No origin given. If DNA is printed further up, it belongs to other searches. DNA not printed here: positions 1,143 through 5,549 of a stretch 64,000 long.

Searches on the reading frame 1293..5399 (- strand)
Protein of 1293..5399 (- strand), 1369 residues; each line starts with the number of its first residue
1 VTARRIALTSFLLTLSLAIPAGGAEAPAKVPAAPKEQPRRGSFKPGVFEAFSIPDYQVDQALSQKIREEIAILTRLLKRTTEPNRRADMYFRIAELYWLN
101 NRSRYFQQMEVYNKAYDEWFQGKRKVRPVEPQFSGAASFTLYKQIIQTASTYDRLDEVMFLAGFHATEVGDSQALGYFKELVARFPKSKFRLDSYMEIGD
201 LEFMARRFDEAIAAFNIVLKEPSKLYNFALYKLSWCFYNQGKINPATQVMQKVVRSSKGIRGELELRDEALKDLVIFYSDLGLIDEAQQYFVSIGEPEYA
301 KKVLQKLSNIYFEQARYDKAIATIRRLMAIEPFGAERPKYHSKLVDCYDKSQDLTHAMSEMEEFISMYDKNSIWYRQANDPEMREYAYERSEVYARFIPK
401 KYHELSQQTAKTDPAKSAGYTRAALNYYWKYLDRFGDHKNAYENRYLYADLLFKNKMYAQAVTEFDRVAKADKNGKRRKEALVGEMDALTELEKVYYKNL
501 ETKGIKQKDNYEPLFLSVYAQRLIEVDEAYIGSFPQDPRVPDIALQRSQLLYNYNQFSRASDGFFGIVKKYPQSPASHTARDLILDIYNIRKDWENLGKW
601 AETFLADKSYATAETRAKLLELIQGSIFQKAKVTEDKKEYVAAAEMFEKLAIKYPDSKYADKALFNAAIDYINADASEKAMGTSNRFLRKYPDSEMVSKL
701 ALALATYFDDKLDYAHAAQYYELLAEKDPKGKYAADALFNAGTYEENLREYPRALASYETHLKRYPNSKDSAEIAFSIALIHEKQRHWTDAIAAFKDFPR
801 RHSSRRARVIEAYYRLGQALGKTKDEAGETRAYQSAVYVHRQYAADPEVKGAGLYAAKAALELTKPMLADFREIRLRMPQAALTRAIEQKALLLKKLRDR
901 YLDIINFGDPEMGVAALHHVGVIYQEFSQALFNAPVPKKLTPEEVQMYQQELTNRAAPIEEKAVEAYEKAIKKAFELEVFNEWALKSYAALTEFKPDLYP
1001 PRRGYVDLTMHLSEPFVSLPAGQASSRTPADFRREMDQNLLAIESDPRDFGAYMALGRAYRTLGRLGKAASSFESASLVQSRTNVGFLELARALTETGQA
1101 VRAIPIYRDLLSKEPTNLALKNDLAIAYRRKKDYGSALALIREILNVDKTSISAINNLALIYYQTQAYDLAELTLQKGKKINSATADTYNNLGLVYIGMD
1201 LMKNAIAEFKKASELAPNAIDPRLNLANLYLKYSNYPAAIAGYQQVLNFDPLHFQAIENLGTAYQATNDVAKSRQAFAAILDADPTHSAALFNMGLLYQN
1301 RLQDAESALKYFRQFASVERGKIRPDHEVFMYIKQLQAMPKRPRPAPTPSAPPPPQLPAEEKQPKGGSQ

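Call 80: search_protein_families(library=pfam, proteins=[window:1293-5399:-], max_evalue=0.00001)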
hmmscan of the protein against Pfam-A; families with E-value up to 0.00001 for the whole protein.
window:1293-5399:- (1369 aa): 16 families
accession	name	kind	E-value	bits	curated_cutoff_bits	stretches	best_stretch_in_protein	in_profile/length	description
PF14559.12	TPR_19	-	1.2e-27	96.4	25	0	1095-1148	2-55/68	Tetratricopeptide repeat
PF07719.23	TPR_2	-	2.3e-27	93.3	27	0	1186-1218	1-33/34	Tetratricopeptide repeat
PF13174.12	TPR_6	-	7.2e-26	89.5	26.3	0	229-255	2-28/33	Tetratricopeptide repeat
PF13428.12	TPR_14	-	2.2e-22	77.7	23.5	0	1088-1124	5-41/44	Tetratricopeptide repeat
PF13181.12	TPR_8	-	1.5e-21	75.1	25.7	0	1186-1218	1-33/34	Tetratricopeptide repeat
PF13432.12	TPR_16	-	3.6e-21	75.7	32.7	0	1224-1286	1-63/65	Tetratricopeptide repeat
PF13424.12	TPR_12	-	6.5e-18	65.1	30.1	0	1185-1249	2-74/77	Tetratricopeptide repeat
PF13371.12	TPR_9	-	7.2e-16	58.4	35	0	1227-1288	2-63/73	Tetratricopeptide repeat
PF00515.34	TPR_1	-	3.2e-13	49.3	27.8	0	1186-1218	1-33/34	Tetratricopeptide repeat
PF13431.12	TPR_17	-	3.5e-12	46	24.4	0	1042-1069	5-32/34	Tetratricopeptide repeat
PF25064.1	ARM_TT21_5th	-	2.6e-11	44.3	27.8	0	1226-1314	7-97/117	TT21 fifth ARM repeats domain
PF13525.12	YfiO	-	4.3e-11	43.4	25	0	626-696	7-77/203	Outer membrane lipoprotein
PF13414.12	TPR_11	-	5.2e-11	42.5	26.8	0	1204-1232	12-40/42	TPR repeat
PF13176.12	TPR_7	-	6e-11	42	27.9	0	1052-1076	1-25/36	Tetratricopeptide repeat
PF23914.1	TPR_CcmH_CycH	-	2.8e-10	40.7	42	1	1043-1145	43-148/158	Cytochrome c-type biogenesis protein H TPR domain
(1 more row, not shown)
